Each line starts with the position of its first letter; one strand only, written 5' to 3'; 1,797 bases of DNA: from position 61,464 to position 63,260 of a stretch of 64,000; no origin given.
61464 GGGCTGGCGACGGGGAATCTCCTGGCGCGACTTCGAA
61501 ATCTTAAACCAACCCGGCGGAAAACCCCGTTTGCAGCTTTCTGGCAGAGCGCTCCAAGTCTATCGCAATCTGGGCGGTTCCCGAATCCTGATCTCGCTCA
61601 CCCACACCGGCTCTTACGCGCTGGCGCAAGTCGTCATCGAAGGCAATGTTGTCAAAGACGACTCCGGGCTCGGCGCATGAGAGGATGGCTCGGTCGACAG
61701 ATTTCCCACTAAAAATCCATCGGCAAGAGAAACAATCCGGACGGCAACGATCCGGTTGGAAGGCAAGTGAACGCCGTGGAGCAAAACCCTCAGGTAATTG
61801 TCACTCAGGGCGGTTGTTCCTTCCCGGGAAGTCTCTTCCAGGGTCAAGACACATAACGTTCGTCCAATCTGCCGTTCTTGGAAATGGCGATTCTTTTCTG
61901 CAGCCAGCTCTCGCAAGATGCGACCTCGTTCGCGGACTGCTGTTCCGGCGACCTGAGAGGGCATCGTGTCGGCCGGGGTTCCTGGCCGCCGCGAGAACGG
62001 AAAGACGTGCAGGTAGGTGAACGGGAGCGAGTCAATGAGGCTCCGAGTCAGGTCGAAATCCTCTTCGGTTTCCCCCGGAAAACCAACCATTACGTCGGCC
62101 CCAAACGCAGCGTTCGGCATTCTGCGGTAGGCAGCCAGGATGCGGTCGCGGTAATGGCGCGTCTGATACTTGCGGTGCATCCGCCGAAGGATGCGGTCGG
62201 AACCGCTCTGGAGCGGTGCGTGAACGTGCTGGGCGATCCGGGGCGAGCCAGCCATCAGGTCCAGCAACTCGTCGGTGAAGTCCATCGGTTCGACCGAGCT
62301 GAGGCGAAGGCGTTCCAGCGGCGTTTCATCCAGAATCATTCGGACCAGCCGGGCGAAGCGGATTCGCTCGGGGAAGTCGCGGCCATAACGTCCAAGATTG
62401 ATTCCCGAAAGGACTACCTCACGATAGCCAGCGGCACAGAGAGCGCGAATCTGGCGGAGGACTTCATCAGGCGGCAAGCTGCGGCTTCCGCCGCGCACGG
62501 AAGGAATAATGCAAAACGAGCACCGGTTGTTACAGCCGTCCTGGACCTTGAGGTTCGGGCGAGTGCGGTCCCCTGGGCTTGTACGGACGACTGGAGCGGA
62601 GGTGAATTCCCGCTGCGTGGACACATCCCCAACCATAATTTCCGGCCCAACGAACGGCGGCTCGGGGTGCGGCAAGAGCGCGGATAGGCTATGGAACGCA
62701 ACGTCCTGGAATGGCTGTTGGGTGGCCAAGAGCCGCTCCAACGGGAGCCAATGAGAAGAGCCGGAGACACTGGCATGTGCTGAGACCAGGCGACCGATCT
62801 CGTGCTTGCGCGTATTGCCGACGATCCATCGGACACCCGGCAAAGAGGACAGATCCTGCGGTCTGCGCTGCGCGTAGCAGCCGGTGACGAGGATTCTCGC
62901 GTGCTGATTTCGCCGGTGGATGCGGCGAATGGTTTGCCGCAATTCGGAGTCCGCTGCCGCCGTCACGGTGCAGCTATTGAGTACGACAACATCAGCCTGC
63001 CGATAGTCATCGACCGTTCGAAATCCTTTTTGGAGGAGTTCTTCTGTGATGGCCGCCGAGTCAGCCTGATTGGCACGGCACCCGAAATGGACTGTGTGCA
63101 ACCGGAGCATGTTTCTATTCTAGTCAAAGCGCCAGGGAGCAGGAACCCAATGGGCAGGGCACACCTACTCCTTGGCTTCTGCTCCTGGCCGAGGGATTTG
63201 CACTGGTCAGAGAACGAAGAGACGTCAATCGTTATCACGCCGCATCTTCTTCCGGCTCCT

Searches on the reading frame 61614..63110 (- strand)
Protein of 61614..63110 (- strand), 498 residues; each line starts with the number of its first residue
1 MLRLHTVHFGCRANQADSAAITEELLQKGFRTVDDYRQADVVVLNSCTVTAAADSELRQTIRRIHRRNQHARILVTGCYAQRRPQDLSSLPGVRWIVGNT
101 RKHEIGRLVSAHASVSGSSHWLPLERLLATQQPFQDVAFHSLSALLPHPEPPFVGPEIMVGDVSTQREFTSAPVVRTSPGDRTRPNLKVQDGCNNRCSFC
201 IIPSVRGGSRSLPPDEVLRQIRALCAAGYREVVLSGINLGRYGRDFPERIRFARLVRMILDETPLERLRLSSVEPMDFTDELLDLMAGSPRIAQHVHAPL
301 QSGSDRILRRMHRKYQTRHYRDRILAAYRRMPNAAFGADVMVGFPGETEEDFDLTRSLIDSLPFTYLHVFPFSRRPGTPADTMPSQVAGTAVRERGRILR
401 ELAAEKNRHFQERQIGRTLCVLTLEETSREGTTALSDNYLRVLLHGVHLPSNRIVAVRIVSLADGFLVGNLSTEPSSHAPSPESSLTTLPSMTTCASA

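Call 69: find_encoding_contigs(protein=window:61614-63110:-, flank=10000, max_places=3)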
Protein window:61614-63110:- (498 aa): no gene with exactly this product is on record in the collection.
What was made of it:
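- Tried and rejected: Extension past the right end of the window: failed, because the protein was not on record (call 69).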
